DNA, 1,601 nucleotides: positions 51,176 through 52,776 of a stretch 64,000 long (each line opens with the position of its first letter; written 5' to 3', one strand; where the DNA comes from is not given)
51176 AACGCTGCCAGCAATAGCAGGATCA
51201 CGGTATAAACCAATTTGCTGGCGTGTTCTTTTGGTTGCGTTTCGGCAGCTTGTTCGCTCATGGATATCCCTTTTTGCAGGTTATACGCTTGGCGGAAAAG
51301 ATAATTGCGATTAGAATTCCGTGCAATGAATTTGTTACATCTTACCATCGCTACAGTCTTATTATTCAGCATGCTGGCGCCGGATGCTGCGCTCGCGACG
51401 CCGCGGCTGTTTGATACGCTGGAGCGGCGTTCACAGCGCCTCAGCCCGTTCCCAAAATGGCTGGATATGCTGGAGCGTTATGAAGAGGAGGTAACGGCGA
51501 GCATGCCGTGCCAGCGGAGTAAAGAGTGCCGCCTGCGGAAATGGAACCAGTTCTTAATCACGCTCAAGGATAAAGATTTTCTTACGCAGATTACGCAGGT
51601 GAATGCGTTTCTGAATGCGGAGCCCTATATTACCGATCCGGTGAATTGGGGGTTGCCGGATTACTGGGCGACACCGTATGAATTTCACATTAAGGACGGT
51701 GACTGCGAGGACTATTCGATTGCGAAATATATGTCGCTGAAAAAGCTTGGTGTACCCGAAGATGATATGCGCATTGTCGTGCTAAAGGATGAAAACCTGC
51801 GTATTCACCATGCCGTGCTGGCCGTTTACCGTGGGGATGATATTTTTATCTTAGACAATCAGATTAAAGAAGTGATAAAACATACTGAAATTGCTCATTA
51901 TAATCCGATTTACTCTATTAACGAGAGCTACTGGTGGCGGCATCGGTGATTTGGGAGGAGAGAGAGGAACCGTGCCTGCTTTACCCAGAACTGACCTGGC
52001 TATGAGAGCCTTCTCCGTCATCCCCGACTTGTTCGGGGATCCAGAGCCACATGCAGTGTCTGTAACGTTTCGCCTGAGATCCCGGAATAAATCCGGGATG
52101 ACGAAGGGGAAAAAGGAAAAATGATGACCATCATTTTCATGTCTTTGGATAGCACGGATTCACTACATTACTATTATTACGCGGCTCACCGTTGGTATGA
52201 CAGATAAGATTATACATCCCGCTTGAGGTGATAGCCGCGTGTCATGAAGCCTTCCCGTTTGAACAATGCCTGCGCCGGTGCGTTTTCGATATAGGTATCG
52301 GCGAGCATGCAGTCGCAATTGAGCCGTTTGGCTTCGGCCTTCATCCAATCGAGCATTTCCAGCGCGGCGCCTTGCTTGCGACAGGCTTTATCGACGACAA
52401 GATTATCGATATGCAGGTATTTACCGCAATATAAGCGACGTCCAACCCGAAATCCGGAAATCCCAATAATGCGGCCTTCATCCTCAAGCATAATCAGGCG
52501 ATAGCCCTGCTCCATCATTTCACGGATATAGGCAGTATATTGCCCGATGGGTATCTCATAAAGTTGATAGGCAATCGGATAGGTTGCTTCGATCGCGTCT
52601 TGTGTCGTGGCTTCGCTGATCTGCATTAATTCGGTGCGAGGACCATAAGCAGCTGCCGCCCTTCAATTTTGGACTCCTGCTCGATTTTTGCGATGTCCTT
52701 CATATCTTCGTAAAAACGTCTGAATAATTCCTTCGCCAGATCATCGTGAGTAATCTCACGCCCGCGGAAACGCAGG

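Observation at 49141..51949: Divergent pair: a LapG-like periplasmic cysteine protease (BTLCP) and a dCache-PAS sensor with a degenerate HD-GYP domain, a possible LapD-analogue inside-out signalling module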

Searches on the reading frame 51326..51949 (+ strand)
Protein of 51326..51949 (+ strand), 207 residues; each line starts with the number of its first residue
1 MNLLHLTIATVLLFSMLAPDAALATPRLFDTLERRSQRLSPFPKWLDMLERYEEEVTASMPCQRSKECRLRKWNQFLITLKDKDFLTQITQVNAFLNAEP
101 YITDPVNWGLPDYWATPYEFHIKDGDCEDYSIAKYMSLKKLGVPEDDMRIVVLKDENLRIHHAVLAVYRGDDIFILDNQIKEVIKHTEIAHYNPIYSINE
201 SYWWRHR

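Call 3: search_protein_families(library=pfam, proteins=[window:51326-51949:+], max_evalue=0.1)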
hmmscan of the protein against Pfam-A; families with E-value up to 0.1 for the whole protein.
window:51326-51949:+ (207 aa): 2 families
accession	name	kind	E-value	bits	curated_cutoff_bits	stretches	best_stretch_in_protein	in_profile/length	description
PF06035.17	Peptidase_C93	-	1.1e-19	71.2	27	1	62-188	15-137/162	Bacterial transglutaminase-like cysteine proteinase BTLCP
PF04473.18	DUF553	-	0.0012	18.7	20.5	1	112-181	48-116/140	Transglutaminase-like domain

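Call 4: search_protein_families(library=ncbifam, proteins=[window:51326-51949:+], max_evalue=0.1)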
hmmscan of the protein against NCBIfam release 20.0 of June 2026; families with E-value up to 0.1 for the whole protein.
window:51326-51949:+ (207 aa): 1 family
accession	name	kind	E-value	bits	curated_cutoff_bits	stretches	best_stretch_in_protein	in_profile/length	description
NF045674.1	CystProtLapG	equivalog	1.4e-27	96.3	320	1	66-204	44-186/221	cysteine protease LapG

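Call 34: search_solved_structures(query=window:51326-51949:+, max_evalue=0.01, show_alignments=3)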
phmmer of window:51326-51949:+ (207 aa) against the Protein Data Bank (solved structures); distinct sequences matched with E-value up to 0.01: 2.
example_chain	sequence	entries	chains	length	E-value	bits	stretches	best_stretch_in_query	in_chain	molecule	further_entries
4fgo_A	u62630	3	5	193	8.9e-23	84.2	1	64-204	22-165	Periplasmic protein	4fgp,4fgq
4u65_E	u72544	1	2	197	3.5e-19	72.4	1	67-200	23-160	Putative cystine protease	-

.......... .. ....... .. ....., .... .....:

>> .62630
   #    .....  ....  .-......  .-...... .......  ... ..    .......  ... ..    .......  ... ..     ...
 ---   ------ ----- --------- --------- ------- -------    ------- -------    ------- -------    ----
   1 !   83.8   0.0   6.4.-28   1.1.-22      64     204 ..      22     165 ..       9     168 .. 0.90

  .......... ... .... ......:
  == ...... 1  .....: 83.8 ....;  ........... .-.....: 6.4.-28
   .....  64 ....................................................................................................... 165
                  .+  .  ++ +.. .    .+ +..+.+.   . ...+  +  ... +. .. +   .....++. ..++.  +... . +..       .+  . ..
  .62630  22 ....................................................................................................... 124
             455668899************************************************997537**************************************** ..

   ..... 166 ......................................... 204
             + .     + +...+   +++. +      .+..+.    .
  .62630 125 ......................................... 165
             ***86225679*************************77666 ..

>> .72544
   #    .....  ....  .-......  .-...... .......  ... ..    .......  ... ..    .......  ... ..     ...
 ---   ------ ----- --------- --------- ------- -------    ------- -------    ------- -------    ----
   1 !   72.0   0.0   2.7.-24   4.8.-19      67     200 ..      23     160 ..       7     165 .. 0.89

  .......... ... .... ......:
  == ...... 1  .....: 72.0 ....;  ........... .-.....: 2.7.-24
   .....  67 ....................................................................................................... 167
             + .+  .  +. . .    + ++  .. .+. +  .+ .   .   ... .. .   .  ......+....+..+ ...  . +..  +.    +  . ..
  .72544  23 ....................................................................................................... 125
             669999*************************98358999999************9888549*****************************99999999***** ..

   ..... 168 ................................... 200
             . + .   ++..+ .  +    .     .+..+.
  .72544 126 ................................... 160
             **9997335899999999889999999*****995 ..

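Call 43: list_cluster_members(proteins=[P0001, window:51326-51949:+, window:51305-51949:+, window:47625-49016:+, window:53183-55153:-])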
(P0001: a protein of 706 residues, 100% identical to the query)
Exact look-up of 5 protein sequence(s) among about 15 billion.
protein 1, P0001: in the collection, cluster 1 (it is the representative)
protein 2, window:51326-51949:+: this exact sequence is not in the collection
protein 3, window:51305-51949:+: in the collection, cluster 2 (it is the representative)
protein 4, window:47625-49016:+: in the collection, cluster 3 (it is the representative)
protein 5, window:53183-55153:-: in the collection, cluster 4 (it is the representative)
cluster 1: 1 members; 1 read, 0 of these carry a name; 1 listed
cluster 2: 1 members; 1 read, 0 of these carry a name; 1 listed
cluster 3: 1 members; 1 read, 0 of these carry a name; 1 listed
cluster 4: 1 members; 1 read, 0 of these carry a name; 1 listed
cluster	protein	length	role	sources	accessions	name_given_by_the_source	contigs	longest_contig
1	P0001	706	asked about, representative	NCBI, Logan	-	-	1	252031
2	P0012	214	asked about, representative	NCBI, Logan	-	-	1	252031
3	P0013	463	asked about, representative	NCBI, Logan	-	-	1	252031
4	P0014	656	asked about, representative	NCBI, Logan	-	-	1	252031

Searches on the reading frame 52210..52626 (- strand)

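Call 35: search_protein_families(library=pfam, proteins=[window:52210-52626:-], max_evalue=0.001)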
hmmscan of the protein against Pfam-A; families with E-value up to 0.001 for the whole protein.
window:52210-52626:- (138 aa): 5 families
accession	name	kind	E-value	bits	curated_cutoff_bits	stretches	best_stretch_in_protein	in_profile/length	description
PF00583.31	Acetyltransf_1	-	6.8e-14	52.6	20.7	1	28-127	17-116/116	Acetyltransferase (GNAT) family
PF13508.13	Acetyltransf_7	-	4.5e-09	37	27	1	42-128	3-83/84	Acetyltransferase (GNAT) domain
PF13673.13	Acetyltransf_10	-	7.5e-09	36.1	23.6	1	33-129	22-109/128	Acetyltransferase (GNAT) domain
PF13420.13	Acetyltransf_4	-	4.4e-05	24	24.3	1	36-129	43-136/155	Acetyltransferase (GNAT) domain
PF13302.13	Acetyltransf_3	-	0.00017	22.7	25.4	1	29-127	36-137/138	Acetyltransferase (GNAT) domain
